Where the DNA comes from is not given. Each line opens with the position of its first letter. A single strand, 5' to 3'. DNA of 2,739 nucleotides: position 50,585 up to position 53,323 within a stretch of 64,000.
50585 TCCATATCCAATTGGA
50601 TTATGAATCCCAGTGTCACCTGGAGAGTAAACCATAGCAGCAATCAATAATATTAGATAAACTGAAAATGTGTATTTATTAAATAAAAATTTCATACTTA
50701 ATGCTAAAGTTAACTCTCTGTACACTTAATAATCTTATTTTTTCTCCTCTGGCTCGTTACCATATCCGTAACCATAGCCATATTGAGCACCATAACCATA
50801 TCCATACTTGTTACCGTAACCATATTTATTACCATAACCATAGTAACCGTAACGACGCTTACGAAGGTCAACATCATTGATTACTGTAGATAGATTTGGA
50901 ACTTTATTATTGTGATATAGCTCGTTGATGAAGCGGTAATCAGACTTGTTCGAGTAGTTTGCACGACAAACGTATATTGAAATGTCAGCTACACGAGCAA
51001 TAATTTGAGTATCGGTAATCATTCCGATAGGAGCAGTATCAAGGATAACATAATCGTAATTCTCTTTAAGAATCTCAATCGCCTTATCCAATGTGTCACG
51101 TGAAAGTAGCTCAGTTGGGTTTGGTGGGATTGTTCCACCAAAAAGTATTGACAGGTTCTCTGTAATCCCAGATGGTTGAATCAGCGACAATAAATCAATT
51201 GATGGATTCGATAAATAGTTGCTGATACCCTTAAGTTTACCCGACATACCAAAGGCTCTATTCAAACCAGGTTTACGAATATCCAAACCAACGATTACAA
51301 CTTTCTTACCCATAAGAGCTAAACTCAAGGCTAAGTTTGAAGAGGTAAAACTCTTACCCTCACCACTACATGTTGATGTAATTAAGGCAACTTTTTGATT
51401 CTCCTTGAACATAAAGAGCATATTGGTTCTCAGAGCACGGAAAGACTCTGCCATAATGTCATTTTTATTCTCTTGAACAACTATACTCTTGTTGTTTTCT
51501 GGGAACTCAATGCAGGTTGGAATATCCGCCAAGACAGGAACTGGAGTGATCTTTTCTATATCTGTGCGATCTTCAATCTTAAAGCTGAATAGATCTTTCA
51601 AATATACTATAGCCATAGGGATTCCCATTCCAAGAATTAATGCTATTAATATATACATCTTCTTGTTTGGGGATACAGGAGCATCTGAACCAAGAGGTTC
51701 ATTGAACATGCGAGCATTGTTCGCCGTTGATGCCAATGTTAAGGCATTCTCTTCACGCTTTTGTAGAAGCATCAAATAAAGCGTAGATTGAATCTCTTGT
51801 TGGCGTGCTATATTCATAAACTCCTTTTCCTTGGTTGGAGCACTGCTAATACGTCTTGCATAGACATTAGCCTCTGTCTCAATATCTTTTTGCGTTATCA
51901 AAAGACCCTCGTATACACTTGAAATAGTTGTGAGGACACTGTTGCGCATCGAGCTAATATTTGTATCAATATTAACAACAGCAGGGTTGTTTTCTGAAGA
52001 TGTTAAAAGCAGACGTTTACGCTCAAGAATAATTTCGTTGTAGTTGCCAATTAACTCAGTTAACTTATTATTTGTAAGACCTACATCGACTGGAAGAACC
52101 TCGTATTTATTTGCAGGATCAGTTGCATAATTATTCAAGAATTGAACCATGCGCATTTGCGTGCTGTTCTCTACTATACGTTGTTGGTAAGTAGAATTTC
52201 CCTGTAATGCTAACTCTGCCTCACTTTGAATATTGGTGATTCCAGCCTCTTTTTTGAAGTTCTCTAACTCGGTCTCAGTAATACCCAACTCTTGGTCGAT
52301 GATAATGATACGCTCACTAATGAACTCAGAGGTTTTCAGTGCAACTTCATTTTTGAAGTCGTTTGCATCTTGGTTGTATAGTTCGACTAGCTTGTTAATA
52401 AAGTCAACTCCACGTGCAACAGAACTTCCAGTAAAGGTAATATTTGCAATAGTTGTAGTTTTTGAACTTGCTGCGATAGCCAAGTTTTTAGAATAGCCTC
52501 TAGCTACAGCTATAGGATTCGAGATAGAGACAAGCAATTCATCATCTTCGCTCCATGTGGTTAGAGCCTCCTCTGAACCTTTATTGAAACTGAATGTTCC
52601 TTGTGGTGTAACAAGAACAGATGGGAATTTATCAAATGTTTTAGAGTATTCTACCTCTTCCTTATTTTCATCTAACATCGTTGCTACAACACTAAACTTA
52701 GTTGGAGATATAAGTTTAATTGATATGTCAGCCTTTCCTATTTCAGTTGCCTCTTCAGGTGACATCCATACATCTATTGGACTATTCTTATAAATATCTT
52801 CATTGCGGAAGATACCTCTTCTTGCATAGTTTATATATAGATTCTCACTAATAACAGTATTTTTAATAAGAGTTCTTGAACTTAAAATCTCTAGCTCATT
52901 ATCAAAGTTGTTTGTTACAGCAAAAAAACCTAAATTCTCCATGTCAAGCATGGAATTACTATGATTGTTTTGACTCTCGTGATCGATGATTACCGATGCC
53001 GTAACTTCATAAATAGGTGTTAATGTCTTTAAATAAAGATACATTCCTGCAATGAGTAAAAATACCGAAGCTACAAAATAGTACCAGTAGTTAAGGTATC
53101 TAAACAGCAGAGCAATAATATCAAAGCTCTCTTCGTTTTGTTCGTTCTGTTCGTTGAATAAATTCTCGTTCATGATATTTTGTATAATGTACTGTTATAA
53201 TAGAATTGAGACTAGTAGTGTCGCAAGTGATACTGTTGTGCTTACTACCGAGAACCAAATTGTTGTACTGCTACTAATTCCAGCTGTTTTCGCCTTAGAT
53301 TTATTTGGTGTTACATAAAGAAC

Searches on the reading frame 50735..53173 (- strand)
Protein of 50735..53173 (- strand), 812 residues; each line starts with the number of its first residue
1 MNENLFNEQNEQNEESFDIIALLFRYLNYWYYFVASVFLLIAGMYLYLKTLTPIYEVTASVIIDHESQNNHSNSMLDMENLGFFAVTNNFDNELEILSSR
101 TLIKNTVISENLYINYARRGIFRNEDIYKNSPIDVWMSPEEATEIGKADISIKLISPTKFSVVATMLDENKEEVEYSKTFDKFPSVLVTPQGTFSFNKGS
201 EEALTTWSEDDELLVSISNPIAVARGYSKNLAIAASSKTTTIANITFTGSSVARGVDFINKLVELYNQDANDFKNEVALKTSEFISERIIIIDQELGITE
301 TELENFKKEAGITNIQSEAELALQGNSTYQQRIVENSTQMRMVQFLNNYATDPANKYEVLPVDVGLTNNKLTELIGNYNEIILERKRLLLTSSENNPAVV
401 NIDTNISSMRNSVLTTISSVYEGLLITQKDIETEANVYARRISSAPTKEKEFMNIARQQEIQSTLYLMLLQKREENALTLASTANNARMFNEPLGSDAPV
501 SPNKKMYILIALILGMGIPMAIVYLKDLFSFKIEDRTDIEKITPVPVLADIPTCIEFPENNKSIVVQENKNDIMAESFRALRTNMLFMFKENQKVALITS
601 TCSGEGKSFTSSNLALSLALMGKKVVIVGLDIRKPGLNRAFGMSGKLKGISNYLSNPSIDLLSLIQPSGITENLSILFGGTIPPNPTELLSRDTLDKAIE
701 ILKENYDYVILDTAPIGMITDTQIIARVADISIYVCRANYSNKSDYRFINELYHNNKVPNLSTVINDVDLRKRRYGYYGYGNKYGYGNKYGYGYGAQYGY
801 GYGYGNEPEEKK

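Call 40: find_encoding_contigs(protein=window:50735-53173:-, flank=10000, max_places=1)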
Protein window:50735-53173:- (812 aa): 7 contigs read that carry it; 1 place shown.
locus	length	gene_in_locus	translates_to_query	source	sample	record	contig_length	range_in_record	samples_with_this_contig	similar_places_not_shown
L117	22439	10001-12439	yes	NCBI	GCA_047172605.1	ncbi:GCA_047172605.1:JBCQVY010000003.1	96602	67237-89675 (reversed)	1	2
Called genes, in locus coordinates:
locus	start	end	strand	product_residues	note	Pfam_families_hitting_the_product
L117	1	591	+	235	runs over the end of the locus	PF14622:Ribonucleas_3_3, PF22935:RM44_endonuclase (weak), PF00636:Ribonuclease_3, PF00035:dsrm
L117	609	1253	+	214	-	PF20582:UPF0758_N (weak), PF04002:RadC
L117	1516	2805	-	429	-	PF00438:S-AdoMet_synt_N, PF02772:S-AdoMet_synt_M, PF02773:S-AdoMet_synt_C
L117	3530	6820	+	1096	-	PF07517:SecA_DEAD, PF01043:SecA_PP_bind, PF21090:P-loop_SecA, PF07516:SecA_SW, PF02810:SEC-C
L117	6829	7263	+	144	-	PF00383:dCMP_cyt_deam_1, PF14437:MafB19-deam, PF14439:Bd3614-deam (weak)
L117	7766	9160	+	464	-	PF13727:CoA_binding_3, PF02397:Bac_transf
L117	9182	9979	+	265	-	PF02563:Poly_export, PF10531:SLBB (weak), PF22461:SLBB_2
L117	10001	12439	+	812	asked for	-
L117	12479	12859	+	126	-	-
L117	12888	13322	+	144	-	-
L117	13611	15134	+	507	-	PF01943:Polysacc_synt, PF13440:Polysacc_synt_3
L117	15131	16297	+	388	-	PF00037:Fer4 (faint), PF12838:Fer4_7, PF13187:Fer4_9 (weak), PF13183:Fer4_8 (weak), PF04422:FrhB_FdhB_N (weak), PF04432:FrhB_FdhB_C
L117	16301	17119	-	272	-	PF00902:TatC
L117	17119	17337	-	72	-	PF02416:TatA_B_E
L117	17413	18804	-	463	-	PF10518:TAT_signal (faint), PF00248:Aldo_ket_red, PF13746:Fer4_18 (faint), PF13187:Fer4_9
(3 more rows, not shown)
